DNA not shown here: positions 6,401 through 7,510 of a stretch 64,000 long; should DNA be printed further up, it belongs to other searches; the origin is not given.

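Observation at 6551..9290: XRE - reverse transcriptase - Abi-alpha(DUF4393)-like operon carried by the island: candidate uncharacterised RT-based anti-phage module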

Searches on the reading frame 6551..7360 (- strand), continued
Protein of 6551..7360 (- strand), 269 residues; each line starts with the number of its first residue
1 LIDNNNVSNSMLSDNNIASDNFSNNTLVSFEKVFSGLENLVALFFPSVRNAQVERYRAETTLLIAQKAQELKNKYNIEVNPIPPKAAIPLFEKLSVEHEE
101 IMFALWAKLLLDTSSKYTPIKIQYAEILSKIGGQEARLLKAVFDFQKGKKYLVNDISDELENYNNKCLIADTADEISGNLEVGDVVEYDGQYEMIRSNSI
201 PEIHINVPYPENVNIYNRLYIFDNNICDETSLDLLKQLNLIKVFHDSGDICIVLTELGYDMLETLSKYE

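Call 59: find_related_loci(query=A2, collection=viral_contigs, flank=4000)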
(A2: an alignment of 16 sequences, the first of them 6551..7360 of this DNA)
Query A2 (269 aa) in viral_contigs; peptide patterns used: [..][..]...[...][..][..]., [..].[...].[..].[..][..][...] (x = any residue, [..] = any of these).
62 stretches matched a pattern; 1 encode a relative of the query (tblastn E <= 1e-3); 1 distinct loci.
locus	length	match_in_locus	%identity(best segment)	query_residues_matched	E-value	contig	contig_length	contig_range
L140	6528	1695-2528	36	13-265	2e-41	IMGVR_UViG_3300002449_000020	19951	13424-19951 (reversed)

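Call 61: predict_structure(alignment_id=A5)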
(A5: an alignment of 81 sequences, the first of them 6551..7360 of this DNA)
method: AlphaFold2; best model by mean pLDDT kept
length: 269 residues; sequences in the alignment: 81
mean_pLDDT: 80.9   pTM: 0.69
mean pLDDT of the five models: 80.9, 79.5, 78.7, 78.7, 76.0
residues with pLDDT >= 90: 129; 70-90: 88; 50-70: 19; < 50: 33
segments of 3 or more residues with pLDDT < 50: 1-32
pLDDT, mean of each block of 10 residues (from residue 1): 27 30 38 56 73 86 96 93 92 93 96 94 96 95 86 86 91 84 79 73 77 82 89 96 89 95 90
secondary structure, 60 per line:
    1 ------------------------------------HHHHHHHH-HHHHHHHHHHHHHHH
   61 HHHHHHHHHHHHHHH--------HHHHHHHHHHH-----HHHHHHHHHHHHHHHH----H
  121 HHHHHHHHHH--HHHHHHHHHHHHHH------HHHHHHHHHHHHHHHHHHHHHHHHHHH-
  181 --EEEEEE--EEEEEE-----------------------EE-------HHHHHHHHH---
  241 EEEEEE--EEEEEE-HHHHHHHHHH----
elements in order: H37-44 H46-75 H84-94 H100-115 H120-130 H133-146 H153-179 E183-188 E191-196 H229-237 E241-246 E249-254 H256-265

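Call 63: fold_search(model_id=the predicted structure, library=pdb)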
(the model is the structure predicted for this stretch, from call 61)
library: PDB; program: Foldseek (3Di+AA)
matches with E <= 10: 507; with E <= 0.001: 0
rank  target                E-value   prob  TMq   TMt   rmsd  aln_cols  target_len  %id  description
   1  3sfz                  2.2e-01  0.15  0.16  0.06  20.1       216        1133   12  Crystal structure of full-length murine Apaf-1 (released 2011-08-24)
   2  8brm_SL               3.1e-01  0.25  0.12  0.28  23.2       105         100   14  Giardia ribosome in POST-T state, no E-site tRNA (A6) (released 2023-03-15)
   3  5hli_A                3.3e-01  0.75  0.12  0.21   3.8        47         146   23  Structure of Disulfide formed AbfR (released 2017-01-25)
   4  3m8e_A                4.1e-01  0.38  0.14  0.35  24.8       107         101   14  Protein structure of Type III plasmid segregation TubR (released 2010-07-07)
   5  3shf                  4.1e-01  0.13  0.16  0.05  17.7       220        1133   14  Crystal structure of the R265S mutant of full-length murine Apaf-1 (released 2011-08-24)
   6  9r9o_SK               5.1e-01  0.57  0.12  0.34   3.2        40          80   25  Yeast 80S with nascent chain in complex with Ssb1-ADP in the S1 state (released 2025-12-24)
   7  1tbx_A                5.4e-01  0.90  0.13  0.35   1.4        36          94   25  Crystal structure of SSV1 F-93 (released 2004-07-13)
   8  9j9h_x                5.4e-01  0.63  0.12  0.30   2.7        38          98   21  High-resolution cryo-EM structure of the Plasmodium falciparum 80S ribosome bound to RACK1 and E-tRNA (released 2025-06-04)
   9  8btr_SL               5.4e-01  0.23  0.13  0.32  23.8       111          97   12  Giardia Ribosome in PRE-T Hybrid State (D2) (released 2023-03-22)
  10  8bsi_SL               5.7e-01  0.21  0.13  0.31  23.8       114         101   12  Giardia ribosome chimeric hybrid-like GDP+Pi bound state (B1) (released 2023-03-15)
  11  5hli_B                7.1e-01  0.72  0.13  0.25   2.4        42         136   24  Structure of Disulfide formed AbfR (released 2017-01-25)
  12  9bh5_AK               7.1e-01  0.54  0.12  0.31   2.8        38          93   24  High-resolution C. elegans 80S ribosome structure - class 1 (released 2024-09-04)
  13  3s2w_C                7.5e-01  0.63  0.13  0.23   3.0        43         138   21  The crystal structure of a MarR transcriptional regulator from Methanosarcina mazei Go1 (released 2011-06-22)
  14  4u3m_C0               7.5e-01  0.57  0.13  0.31   2.7        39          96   23  Crystal structure of Anisomycin bound to the yeast 80S ribosome (released 2014-10-22)
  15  3j7a_O                7.5e-01  0.23  0.13  0.39  21.5       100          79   19  Cryo-EM structure of the Plasmodium falciparum 80S ribosome bound to the anti-protozoan drug emetine, small subunit (released 2014-07-16)
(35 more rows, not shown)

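Call 64: search_dna_similar(query=window:6551-7360:-, collection=phages, mode=protein, max_evalue=0.001, max_rows=15)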
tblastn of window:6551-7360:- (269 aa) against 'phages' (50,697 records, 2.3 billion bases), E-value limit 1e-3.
Records with a match: 3; places in all: 3; records where one place covers at least 80% of the query: 0.
Best place of each record, by identity: <60% 3.
By first word of the organism name: Vibrio 3.
By host as written in the record: Vibrio cyclitrophicus 1F53 1; Vibrio cyclitrophicus 10N.237.312.G08 1; Vibrio cyclitrophicus 10N.286.52.C10 1.
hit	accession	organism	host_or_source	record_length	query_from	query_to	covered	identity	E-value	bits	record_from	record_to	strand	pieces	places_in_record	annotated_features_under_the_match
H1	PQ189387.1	Vibrio phage 1F53_PE002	Vibrio cyclitrophicus 1F53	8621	57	144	33%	31.5%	8e-5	49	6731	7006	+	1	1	hypothetical protein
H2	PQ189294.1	Vibrio phage 10N.237.312.G08_PE002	Vibrio cyclitrophicus 10N.237.312.G08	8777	57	144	33%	31.5%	8e-5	49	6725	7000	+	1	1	hypothetical protein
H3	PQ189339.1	Vibrio phage 10N.286.52.C10_PE002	Vibrio cyclitrophicus 10N.286.52.C10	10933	57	144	33%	31.5%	8e-5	49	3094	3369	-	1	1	hypothetical protein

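Call 66: search_protein_families(library=padloc, proteins=[L002:4501-5997:+, L002:6875-9475:+, L136:4944-5945:+, L001:6888-7325:+, L001:5067-5909:+], max_evalue=0.001)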
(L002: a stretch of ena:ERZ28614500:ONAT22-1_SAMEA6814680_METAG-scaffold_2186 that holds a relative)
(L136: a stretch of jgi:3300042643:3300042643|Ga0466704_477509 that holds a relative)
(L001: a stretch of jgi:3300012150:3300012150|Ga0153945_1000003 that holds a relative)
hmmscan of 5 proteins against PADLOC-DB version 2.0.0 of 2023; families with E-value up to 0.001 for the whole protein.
L002:4501-5997:+ (498 aa): 64 families (the best 25 are shown)
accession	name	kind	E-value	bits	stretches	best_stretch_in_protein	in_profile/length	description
PDLC03644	MTase_III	-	2.6e-151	503.1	1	1-498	1-542/542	Type III methyltransferase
PDLC03636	MTase_III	-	1.4e-93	312.6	2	4-182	9-189/575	Type III methyltransferase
PDLC03635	MTase_III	-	4.1e-85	284.9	1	35-397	215-620/708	Type III methyltransferase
PDLC03638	MTase_III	-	1.3e-74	250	1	25-401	367-731/816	Type III methyltransferase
PDLC03634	MTase_III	-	4.4e-67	225.4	2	86-323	170-424/621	Type III methyltransferase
PDLC03354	MTase_II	-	1.1e-58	197.3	1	37-350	54-383/425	Type II methyltransferase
PDLC03641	MTase_III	-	3.1e-57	192.5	2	77-325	172-428/657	Type III methyltransferase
PDLC03640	MTase_III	-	6.9e-49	164.8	3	2-85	2-89/654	Type III methyltransferase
PDLC03637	MTase_III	-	2.1e-40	136.8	1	6-324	89-434/513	Type III methyltransferase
PDLC03339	MTase_II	-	1.8e-36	123.8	2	257-357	182-279/399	Type II methyltransferase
PDLC03300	MTase_II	-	1.8e-33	113.9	3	260-352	190-279/302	Type II methyltransferase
PDLC03642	MTase_III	-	9.7e-31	105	1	34-328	78-382/528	Type III methyltransferase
PDLC03371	MTase_II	-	4.2e-30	103.1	1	35-350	7-253/260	Type II methyltransferase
PDLC03299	MTase_II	-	3.2e-29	100.4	2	278-352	186-260/296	Type II methyltransferase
PDLC03633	MTase_III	-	9.7e-27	91.9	3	287-352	291-356/616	Type III methyltransferase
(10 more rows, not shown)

L002:6875-9475:+ (866 aa): 5 families
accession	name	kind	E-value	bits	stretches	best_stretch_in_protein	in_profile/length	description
PDLC03650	REase_III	-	2.1e-178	593.5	1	2-864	3-894/898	Type III restriction enzyme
PDLC03653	REase_III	-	7.3e-71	237.4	2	187-449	237-514/883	Type III restriction enzyme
PDLC03648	REase_III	-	2.8e-12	43.6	1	362-446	312-401/871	Type III restriction enzyme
PDLC03647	REase_III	-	2.2e-09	34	1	359-408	505-554/989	Type III restriction enzyme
PDLC03649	REase_III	-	4.2e-06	22.9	1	357-444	493-579/973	Type III restriction enzyme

L136:4944-5945:+ (333 aa): 39 families (the best 25 are shown)
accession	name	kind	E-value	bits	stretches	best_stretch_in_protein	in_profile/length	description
PDLC04843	PDC-S05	-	1.7e-161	535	1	1-331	1-328/330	-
PDLC04853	PDC-S05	-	3e-141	468.4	1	1-331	1-331/336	-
PDLC04851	PDC-S05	-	1.9e-130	432.9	1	3-328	7-337/342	-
PDLC04852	PDC-S05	-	1.5e-126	420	1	3-331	8-341/346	-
PDLC04864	PDC-S05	-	5.5e-117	388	1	61-329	2-273/277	-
PDLC04868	PDC-S05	-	1.7e-114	380.4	1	1-326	1-330/335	-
PDLC04871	PDC-S05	-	2.5e-95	318.1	1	5-305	130-439/468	-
PDLC04870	PDC-S05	-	9.3e-94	310.8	1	3-204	6-209/214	-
PDLC04876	PDC-S05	-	4.8e-66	219.8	1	4-164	6-171/174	-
PDLC04858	PDC-S05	-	9.8e-61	201.5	1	4-130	3-129/138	-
PDLC04965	PDC-S23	-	4.5e-57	191.9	1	4-149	3-149/327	-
PDLC04874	PDC-S05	-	5.7e-55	183.4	1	3-129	3-127/165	-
PDLC04964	PDC-S23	-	1.2e-54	183.7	1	5-131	3-132/331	-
PDLC04872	PDC-S05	-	4.4e-54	180.4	1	4-131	3-133/152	-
PDLC04854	PDC-S05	-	2.3e-53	179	1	5-131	3-132/212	-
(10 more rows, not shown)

L001:6888-7325:+ (145 aa): 2 families
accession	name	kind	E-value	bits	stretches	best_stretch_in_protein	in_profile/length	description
PDLC03863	LmuB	-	0.00093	16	0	98-141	336-379/610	-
PDLC00214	KwaA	-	0.00094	17.2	0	48-118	13-83/181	Unknown function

L001:5067-5909:+ (280 aa): 3 families
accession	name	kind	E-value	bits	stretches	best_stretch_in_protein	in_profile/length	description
PDLC00833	E1-E2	-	3.3e-06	24.7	1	3-25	171-193/222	E1-E2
PDLC00872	E2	-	7.7e-05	20.3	1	3-30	167-194/216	E2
PDLC00865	E2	-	0.00012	19.6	1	3-26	169-192/219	E2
